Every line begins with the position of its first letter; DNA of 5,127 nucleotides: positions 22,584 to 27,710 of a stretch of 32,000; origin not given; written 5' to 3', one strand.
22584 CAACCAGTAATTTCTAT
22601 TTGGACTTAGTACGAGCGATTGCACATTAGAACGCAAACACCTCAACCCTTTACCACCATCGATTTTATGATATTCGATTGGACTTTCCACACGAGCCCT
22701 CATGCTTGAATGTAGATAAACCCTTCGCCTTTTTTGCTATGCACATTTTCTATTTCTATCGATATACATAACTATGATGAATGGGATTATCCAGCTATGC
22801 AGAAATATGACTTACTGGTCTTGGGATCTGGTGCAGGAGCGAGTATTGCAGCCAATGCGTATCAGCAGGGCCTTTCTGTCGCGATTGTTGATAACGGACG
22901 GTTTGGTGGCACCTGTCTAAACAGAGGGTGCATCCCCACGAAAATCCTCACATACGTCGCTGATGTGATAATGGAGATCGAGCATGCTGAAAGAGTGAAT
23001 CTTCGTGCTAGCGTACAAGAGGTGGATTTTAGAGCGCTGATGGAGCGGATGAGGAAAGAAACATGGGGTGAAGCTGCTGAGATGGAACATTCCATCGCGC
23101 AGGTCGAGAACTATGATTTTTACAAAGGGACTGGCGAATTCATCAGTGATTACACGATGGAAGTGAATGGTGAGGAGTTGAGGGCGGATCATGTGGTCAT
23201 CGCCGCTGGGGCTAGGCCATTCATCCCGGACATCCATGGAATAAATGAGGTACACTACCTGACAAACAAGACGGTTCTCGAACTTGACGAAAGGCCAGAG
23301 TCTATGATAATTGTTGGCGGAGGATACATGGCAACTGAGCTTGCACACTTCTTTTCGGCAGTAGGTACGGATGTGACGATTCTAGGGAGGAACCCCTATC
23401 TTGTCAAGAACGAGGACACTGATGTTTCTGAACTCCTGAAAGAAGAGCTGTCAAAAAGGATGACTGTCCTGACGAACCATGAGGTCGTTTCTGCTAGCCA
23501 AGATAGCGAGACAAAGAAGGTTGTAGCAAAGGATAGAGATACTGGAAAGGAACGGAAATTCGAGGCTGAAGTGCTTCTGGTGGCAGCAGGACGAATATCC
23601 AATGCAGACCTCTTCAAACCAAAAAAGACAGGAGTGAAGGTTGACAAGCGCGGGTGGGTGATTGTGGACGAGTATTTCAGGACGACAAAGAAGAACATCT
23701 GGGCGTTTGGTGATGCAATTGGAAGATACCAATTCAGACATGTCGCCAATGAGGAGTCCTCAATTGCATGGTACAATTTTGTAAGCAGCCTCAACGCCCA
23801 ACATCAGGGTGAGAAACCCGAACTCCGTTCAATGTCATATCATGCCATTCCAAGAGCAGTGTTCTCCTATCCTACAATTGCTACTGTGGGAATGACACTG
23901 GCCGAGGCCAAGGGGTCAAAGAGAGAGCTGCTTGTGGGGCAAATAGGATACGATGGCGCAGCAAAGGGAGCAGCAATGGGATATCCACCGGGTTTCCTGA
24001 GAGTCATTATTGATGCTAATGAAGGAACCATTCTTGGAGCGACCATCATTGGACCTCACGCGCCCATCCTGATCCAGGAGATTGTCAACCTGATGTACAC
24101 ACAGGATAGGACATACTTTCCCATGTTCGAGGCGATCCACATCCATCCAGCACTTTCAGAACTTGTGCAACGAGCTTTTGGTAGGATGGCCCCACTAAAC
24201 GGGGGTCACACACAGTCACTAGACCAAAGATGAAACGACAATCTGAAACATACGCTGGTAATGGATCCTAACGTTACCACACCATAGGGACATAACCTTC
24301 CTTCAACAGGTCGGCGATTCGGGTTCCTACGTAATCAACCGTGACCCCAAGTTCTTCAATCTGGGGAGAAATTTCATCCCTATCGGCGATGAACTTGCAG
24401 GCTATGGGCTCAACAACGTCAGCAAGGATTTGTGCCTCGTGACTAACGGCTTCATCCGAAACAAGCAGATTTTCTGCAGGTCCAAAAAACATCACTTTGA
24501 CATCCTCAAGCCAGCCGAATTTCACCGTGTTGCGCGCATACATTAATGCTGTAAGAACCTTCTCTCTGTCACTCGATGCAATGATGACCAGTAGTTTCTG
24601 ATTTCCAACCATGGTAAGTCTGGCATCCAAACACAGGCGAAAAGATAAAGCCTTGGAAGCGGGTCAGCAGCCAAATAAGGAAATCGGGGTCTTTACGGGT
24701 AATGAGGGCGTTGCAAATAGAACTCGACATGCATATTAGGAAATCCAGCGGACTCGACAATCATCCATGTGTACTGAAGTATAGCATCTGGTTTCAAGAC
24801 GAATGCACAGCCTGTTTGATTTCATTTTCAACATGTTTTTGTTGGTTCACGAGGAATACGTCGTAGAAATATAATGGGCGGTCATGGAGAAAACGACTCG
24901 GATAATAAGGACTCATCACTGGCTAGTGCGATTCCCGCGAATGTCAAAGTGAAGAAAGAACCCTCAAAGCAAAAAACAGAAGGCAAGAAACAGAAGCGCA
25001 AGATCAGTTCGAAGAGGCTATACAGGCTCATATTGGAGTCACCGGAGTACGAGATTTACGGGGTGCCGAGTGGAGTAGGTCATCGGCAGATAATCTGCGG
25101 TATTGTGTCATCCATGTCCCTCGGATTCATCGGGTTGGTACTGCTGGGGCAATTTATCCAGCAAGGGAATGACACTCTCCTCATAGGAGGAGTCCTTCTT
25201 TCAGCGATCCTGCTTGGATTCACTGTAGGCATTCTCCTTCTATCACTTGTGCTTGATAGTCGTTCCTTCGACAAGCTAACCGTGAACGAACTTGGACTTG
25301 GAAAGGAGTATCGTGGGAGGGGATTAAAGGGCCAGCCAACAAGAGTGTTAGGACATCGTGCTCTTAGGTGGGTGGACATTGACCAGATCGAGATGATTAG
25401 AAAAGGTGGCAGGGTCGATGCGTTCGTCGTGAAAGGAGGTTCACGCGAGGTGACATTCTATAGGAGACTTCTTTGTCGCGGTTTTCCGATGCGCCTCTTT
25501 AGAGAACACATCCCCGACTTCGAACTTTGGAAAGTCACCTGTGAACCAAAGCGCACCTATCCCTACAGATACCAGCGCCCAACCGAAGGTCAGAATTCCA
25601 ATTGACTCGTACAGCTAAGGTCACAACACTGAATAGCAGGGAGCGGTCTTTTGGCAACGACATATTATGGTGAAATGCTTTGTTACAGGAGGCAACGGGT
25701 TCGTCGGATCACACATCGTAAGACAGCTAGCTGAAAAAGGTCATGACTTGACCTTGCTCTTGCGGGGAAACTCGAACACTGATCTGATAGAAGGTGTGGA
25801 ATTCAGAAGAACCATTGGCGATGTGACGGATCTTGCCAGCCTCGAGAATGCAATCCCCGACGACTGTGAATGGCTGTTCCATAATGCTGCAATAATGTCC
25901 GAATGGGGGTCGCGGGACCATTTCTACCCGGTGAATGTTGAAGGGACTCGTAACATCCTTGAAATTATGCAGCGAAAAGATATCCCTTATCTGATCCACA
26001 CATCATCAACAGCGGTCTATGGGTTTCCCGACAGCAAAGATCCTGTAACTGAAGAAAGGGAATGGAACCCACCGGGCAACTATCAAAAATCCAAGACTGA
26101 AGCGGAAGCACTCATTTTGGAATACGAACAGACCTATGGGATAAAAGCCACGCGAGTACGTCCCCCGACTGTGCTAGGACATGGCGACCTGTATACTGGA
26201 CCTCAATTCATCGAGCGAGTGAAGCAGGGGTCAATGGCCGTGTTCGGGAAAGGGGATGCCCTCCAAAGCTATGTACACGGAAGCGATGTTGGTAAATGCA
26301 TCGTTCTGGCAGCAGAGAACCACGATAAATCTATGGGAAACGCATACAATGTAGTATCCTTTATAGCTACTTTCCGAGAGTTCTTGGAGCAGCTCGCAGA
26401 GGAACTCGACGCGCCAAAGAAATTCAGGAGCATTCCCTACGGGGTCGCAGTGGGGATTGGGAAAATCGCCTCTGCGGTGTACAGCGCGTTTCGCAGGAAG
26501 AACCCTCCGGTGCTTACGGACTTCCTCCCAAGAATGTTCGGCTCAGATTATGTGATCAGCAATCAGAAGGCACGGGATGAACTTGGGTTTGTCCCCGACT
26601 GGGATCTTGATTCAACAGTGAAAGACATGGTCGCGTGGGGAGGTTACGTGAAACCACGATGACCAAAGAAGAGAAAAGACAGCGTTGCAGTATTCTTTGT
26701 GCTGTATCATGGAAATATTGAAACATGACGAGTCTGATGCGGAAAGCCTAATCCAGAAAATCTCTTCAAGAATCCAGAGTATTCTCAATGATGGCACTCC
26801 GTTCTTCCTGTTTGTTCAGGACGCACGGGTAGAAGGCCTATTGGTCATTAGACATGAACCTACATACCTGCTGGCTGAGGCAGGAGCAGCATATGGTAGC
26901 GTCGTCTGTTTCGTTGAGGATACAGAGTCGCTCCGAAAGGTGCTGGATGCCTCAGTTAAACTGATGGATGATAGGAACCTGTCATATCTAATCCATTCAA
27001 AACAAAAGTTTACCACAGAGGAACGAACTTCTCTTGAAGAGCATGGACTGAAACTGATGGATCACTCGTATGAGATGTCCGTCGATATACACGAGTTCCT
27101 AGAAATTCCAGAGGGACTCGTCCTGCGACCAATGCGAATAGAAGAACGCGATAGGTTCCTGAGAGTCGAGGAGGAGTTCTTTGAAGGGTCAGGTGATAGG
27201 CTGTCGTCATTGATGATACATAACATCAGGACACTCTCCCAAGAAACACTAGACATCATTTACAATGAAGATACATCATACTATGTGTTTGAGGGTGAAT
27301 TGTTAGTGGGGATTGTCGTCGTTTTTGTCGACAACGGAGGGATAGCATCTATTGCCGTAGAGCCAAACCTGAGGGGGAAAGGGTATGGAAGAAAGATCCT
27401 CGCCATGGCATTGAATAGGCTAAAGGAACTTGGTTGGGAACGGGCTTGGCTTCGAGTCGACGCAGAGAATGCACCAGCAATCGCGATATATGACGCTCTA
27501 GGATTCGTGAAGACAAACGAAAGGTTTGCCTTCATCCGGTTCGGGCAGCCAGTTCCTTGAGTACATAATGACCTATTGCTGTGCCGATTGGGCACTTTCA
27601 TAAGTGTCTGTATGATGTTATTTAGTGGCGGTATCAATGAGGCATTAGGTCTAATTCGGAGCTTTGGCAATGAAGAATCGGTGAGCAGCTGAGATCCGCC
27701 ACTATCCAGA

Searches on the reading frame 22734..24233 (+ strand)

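Call 10: search_protein_families(library=pfam, proteins=[window:22734-24233:+], max_evalue=0.001)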
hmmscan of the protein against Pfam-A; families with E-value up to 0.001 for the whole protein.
window:22734-24233:+ (499 aa): 8 families
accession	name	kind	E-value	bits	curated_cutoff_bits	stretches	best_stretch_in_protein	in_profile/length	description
PF07992.20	Pyr_redox_2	-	5.5e-56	190.6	26.1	1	25-341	1-290/291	Pyridine nucleotide-disulphide oxidoreductase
PF02852.28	Pyr_redox_dim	-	4.4e-20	72.4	25.3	1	372-481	1-109/110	Pyridine nucleotide-disulphide oxidoreductase, dimerisation domain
PF00070.33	Pyr_redox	-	3.4e-16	60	22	1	191-267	2-81/82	Pyridine nucleotide-disulphide oxidoreductase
PF13738.12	Pyr_redox_3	-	1.6e-13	51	30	1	139-322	113-301/305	Pyridine nucleotide-disulphide oxidoreductase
PF13434.12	Lys_Orn_oxgnase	-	2.2e-07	30.8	21.3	1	141-228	138-230/339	L-lysine 6-monooxygenase/L-ornithine 5-monooxygenase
PF02737.24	3HCDH_N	-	1.1e-05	25.9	22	0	193-250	4-62/180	3-hydroxyacyl-CoA dehydrogenase, NAD binding domain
PF12831.13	FAD_oxidored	-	0.00015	21.6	27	0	26-112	1-74/416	FAD dependent oxidoreductase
PF01266.30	DAO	-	0.00039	20.5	27.9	0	26-60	1-38/353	FAD dependent oxidoreductase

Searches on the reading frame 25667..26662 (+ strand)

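Call 10: search_protein_families(library=pfam, proteins=[window:25667-26662:+], max_evalue=0.001)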
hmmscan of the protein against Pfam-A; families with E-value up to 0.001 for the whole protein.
window:25667-26662:+ (331 aa): 7 families
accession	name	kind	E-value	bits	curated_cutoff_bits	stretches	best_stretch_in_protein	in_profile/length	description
PF01370.27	Epimerase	-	8.8e-40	137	20.9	1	5-229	2-239/240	NAD dependent epimerase/dehydratase family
PF01073.25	3Beta_HSD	-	2.1e-28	99.6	22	1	6-250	2-271/280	3-beta hydroxysteroid dehydrogenase/isomerase family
PF16363.11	GDP_Man_Dehyd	-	2.2e-25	90.2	27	1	5-321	1-332/332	GDP-mannose 4,6 dehydratase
PF07993.18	NAD_binding_4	-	1e-16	61.3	20.1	1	65-178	87-214/258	Male sterility protein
PF13460.12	NAD_binding_10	-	8.4e-15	55.5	27.2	1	8-169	1-146/184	NAD(P)H-binding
PF04321.23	RmlD_sub_bind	-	1.5e-12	47.6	27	1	4-171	3-153/287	RmlD substrate binding domain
PF02719.21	Polysacc_synt_2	-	0.00013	21.7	20.2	1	5-114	2-128/293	Polysaccharide biosynthesis protein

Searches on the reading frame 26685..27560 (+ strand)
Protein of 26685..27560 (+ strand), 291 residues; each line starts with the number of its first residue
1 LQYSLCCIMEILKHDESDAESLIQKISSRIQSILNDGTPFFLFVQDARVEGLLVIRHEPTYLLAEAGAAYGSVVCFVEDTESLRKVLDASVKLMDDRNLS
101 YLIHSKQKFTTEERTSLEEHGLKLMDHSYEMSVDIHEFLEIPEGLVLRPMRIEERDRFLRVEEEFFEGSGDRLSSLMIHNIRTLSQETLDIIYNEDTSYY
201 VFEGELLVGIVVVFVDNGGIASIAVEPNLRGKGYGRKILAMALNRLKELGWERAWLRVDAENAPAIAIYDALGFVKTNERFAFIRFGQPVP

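Call 10: search_protein_families(library=pfam, proteins=[window:26685-27560:+], max_evalue=0.001)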
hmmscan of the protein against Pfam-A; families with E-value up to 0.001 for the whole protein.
window:26685-27560:+ (291 aa): 6 families
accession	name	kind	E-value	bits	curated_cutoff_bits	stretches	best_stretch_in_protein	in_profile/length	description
PF00583.31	Acetyltransf_1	-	2.1e-14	54.2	20.7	1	192-274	29-116/116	Acetyltransferase (GNAT) family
PF13508.13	Acetyltransf_7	-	3.6e-10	40.5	27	1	197-275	3-83/84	Acetyltransferase (GNAT) domain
PF13673.13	Acetyltransf_10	-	5.7e-10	39.7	23.6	1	195-282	30-115/128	Acetyltransferase (GNAT) domain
PF08445.16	FR47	-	9.9e-08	32.3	22.1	1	216-279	20-82/86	FR47-like protein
PF13302.13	Acetyltransf_3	-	9.9e-07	30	25.4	1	145-275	2-138/138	Acetyltransferase (GNAT) domain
PF13527.13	Acetyltransf_9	-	5.4e-05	23.6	25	0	148-256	3-111/127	Acetyltransferase (GNAT) domain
